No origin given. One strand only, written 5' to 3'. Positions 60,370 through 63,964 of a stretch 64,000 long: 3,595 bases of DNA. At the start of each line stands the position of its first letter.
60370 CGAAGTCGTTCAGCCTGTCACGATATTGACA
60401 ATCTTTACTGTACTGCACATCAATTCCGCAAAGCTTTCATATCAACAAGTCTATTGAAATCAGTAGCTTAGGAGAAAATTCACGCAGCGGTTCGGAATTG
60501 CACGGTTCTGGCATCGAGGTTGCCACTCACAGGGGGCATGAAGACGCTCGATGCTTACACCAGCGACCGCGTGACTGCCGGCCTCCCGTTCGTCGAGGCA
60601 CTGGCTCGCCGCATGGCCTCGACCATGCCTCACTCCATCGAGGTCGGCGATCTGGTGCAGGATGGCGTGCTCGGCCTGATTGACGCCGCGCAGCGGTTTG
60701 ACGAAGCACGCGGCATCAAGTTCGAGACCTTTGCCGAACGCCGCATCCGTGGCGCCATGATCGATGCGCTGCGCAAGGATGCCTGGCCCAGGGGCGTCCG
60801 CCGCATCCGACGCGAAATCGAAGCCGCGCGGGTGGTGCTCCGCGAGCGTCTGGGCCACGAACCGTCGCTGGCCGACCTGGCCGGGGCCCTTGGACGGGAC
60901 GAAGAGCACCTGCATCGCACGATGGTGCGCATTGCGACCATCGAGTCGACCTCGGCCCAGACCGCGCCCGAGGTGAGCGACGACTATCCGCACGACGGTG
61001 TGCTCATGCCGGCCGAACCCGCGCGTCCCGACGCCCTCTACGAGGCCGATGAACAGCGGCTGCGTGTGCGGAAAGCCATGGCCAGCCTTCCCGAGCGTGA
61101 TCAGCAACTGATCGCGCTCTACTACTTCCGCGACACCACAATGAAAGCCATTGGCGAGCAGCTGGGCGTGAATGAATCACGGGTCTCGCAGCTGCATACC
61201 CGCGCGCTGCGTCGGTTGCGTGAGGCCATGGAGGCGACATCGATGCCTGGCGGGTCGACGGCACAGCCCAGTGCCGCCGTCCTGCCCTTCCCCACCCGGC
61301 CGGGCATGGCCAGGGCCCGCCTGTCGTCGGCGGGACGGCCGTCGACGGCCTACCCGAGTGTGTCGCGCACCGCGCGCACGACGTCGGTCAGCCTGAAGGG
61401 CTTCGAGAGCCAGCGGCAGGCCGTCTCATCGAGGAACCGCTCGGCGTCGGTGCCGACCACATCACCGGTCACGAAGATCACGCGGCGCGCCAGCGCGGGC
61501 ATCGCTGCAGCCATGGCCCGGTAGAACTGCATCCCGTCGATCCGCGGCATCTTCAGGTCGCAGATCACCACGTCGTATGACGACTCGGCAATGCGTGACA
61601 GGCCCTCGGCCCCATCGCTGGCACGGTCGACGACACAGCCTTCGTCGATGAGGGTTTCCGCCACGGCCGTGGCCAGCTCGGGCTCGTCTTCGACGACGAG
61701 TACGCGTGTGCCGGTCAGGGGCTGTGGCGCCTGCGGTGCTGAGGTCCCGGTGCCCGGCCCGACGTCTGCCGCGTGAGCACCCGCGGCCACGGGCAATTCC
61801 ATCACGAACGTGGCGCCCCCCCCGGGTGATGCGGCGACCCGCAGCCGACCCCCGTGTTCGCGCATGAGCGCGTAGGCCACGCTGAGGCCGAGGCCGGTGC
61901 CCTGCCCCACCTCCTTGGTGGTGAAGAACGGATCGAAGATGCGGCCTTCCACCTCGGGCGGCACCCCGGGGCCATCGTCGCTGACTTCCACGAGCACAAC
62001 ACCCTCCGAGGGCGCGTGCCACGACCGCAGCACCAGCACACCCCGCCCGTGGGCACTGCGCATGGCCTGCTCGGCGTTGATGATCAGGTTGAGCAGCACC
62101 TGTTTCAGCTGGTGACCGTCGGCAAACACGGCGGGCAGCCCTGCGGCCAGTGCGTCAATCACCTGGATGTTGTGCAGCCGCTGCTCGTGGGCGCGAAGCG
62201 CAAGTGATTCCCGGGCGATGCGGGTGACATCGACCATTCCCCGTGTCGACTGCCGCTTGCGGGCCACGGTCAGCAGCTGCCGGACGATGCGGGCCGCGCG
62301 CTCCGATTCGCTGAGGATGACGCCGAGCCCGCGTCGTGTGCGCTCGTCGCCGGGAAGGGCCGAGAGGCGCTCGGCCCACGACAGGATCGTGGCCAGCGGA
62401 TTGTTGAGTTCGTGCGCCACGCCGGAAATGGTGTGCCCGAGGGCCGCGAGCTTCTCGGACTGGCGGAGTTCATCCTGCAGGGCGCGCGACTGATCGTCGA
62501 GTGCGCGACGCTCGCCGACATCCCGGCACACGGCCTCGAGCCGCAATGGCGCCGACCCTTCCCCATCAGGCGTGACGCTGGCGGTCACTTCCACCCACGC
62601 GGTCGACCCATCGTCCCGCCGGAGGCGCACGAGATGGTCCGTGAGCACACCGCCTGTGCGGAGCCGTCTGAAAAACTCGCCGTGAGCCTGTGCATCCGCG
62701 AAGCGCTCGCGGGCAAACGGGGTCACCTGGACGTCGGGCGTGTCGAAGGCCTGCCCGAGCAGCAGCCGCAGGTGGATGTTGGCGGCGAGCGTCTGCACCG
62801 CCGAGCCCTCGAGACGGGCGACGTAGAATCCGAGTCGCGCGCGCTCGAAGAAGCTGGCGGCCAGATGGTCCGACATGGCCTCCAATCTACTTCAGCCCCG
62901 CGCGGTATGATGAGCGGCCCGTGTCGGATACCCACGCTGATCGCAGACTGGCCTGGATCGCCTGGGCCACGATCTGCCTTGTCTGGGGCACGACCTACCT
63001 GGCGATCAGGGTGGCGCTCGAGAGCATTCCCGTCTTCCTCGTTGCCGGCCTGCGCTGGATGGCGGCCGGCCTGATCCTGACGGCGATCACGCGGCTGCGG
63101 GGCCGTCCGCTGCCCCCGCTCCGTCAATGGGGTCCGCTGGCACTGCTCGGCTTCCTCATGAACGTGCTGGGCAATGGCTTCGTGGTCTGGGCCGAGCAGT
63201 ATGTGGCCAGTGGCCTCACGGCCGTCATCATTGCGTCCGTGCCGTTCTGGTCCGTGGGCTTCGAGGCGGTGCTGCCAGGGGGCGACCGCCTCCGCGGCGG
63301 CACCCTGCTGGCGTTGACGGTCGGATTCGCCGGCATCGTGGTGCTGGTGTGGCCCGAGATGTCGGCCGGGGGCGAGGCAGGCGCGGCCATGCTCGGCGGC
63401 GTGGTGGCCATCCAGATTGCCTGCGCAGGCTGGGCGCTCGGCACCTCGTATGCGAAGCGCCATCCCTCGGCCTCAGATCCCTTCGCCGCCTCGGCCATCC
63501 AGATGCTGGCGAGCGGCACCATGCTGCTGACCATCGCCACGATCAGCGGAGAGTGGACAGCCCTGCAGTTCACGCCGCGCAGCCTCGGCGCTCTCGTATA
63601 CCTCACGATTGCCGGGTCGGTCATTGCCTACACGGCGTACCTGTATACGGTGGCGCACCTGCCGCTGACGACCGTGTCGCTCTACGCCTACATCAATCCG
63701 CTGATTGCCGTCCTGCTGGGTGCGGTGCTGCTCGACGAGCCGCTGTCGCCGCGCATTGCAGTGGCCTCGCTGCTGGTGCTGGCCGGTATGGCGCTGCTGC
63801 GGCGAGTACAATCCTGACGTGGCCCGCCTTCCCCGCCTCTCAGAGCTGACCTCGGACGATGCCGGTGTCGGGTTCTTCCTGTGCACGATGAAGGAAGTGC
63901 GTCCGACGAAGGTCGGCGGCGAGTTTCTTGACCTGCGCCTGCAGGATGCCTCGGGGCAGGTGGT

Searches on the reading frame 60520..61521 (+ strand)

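Call 60: search_protein_families(library=pfam, proteins=[window:60520-61521:+], max_evalue=0.001)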
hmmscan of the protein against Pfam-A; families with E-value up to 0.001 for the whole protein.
window:60520-61521:+ (334 aa): 4 families
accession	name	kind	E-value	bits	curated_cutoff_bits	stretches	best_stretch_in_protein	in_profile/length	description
PF04545.22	Sigma70_r4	-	4.1e-18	65.1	24.1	1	186-235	1-50/50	Sigma-70, region 4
PF04542.20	Sigma70_r2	-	4.3e-17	62.1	24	1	21-89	5-70/71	Sigma-70 region 2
PF08281.18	Sigma70_r4_2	-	9.8e-10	38.4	25.7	1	181-233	2-54/54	Sigma-70, region 4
PF04539.22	Sigma70_r3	-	0.00052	20.5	25.3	0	98-141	4-47/78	Sigma-70 region 3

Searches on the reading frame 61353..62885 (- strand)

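Call 60: search_protein_families(library=pfam, proteins=[window:61353-62885:-], max_evalue=0.001)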
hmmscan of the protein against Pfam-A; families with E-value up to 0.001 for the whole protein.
window:61353-62885:- (511 aa): 3 families
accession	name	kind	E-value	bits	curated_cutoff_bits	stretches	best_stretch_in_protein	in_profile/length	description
PF02518.31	HATPase_c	-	2.1e-24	86.6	26.4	1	256-367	2-110/111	Histidine kinase-, DNA gyrase B-, and HSP90-like ATPase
PF00072.30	Response_reg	-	5.8e-22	78.4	30.2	1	395-506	1-110/111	Response regulator receiver domain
PF00512.31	HisKA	-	2.2e-12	47.2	26.9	1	151-212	4-65/66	His Kinase A (phospho-acceptor) domain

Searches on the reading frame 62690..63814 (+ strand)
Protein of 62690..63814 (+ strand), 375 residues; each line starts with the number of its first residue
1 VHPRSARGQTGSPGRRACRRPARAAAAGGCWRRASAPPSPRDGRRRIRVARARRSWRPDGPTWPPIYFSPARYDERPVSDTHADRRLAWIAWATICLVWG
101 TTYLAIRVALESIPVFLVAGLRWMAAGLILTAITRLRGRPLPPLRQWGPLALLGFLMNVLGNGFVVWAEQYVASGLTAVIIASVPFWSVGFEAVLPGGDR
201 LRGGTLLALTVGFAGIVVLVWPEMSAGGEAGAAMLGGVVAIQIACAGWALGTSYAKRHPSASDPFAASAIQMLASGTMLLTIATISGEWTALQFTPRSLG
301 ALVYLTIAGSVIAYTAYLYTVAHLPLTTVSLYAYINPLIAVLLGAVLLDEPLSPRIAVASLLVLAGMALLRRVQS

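Call 60: search_protein_families(library=pfam, proteins=[window:62690-63814:+], max_evalue=0.001)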
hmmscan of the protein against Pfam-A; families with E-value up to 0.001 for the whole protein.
window:62690-63814:+ (375 aa): 1 family
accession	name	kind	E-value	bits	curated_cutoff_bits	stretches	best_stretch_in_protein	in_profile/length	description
PF00892.27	EamA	-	1.1e-35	123.3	28.2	2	237-370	3-133/135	EamA-like transporter family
